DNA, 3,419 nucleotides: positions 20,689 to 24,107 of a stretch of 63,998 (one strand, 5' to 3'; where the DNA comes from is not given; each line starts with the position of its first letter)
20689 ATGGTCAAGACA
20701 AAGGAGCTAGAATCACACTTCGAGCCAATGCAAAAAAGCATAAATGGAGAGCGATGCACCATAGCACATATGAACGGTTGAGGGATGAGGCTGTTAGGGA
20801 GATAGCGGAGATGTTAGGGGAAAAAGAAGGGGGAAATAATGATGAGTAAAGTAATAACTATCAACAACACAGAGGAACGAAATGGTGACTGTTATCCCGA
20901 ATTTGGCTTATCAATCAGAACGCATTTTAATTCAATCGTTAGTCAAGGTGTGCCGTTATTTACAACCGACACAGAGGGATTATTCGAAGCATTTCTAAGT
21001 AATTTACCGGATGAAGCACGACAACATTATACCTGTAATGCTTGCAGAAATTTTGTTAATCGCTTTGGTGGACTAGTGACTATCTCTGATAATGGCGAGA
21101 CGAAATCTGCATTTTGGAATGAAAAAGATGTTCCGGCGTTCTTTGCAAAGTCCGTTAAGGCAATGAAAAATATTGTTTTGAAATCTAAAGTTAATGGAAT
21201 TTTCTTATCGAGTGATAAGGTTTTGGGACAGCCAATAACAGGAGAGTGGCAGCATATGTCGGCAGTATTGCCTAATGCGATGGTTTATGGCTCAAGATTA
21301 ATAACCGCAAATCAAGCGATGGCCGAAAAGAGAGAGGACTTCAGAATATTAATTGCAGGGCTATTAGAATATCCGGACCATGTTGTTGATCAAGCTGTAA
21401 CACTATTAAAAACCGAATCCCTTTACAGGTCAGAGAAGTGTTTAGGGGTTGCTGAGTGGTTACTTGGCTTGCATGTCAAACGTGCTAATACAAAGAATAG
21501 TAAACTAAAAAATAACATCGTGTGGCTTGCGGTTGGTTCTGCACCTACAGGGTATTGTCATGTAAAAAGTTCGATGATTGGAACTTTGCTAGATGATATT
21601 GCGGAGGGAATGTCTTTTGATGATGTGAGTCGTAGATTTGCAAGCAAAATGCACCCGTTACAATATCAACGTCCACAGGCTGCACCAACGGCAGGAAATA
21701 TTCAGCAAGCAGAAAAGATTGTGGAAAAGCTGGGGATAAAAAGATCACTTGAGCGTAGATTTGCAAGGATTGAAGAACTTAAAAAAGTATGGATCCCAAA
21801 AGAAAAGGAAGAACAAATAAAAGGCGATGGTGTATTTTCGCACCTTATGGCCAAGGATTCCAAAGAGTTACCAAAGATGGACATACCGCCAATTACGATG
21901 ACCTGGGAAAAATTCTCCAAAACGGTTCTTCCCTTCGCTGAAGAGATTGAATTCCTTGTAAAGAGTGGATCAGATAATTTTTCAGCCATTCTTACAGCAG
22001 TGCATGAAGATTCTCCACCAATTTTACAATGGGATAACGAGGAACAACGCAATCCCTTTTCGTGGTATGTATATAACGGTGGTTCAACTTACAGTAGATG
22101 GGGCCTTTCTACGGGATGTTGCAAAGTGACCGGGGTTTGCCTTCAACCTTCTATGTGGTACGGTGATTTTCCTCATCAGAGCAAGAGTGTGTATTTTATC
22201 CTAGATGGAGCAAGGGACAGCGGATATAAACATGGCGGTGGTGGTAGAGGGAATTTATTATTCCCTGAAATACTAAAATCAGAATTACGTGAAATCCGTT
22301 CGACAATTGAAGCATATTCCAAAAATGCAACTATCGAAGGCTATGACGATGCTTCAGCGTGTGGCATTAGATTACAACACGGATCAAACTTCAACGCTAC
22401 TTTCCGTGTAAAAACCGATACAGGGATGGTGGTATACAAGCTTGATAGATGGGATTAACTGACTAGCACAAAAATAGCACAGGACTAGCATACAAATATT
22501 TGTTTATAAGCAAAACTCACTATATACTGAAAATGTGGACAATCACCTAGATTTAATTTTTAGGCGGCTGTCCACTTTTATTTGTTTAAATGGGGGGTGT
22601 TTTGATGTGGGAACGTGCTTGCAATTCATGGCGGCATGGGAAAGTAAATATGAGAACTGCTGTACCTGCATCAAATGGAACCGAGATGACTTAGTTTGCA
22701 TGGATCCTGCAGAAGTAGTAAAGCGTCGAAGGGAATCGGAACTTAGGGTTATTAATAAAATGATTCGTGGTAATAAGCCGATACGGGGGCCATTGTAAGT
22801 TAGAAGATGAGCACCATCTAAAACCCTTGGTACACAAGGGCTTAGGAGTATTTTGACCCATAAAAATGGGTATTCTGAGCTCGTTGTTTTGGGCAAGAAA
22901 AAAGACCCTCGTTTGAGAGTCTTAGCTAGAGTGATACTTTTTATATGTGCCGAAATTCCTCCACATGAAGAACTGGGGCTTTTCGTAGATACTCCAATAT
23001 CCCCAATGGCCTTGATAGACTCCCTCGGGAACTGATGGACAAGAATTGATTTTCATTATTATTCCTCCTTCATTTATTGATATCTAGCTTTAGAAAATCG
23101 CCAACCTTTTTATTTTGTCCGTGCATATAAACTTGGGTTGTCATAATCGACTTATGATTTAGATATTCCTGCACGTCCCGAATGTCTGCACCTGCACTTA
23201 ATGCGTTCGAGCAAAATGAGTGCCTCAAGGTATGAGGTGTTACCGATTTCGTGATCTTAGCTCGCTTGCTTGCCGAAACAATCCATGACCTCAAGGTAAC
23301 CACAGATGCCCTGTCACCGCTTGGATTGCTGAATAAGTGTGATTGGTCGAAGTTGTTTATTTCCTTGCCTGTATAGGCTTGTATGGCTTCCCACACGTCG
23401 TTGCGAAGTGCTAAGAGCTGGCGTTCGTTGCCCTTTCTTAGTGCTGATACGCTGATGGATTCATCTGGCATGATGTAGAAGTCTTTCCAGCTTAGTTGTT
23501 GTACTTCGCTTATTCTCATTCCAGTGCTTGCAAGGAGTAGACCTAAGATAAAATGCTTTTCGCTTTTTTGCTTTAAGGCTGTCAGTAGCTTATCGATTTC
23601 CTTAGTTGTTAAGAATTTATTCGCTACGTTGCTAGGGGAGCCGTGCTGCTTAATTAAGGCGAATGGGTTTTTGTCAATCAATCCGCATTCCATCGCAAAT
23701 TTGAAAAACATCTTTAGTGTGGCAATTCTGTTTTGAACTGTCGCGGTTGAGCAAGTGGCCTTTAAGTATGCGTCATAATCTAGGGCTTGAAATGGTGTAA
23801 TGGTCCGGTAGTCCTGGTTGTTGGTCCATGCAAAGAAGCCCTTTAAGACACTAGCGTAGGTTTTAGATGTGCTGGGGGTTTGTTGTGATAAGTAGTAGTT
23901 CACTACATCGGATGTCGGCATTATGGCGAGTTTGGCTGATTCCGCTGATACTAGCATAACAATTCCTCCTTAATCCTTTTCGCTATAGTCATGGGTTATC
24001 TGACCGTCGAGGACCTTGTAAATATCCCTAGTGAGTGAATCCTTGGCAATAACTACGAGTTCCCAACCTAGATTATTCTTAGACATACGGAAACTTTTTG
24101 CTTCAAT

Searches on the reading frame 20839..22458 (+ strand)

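Call 84: search_protein_families(library=pfam, max_evalue=0.001, proteins=[window:20839-22458:+])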
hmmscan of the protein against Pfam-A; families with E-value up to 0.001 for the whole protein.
window:20839-22458:+ (539 aa): 0 families

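Call 86: search_protein_families(library=phrogs, max_evalue=0.00001, proteins=[window:20839-22458:+])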
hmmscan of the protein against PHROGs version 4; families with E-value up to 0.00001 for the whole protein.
window:20839-22458:+ (539 aa): 2 families
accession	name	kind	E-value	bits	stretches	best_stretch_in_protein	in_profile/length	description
phrog_1735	-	unknown function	1.9e-112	378.3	2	19-413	4-406/673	-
phrog_23228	-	unknown function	6.2e-17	62.5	1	242-417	38-207/472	-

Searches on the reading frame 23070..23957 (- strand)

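Call 84: search_protein_families(library=pfam, max_evalue=0.001, proteins=[window:23070-23957:-])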
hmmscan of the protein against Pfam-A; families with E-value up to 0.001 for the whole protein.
window:23070-23957:- (295 aa): 4 families
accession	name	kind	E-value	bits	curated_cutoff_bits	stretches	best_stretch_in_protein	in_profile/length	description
PF00589.27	Phage_integrase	-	3e-31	108.9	27.1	1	114-282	1-170/172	Phage integrase family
PF13102.12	Phage_int_SAM_5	-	2.5e-08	34.6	22.3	1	20-100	11-94/98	Phage integrase SAM-like domain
PF02899.23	Phage_int_SAM_1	-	1.4e-05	25.7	22.3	1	25-90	11-81/83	Phage integrase, N-terminal SAM-like domain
PF13495.12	Phage_int_SAM_4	-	0.00023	21.9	27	1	26-86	14-76/85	Phage integrase, N-terminal SAM-like domain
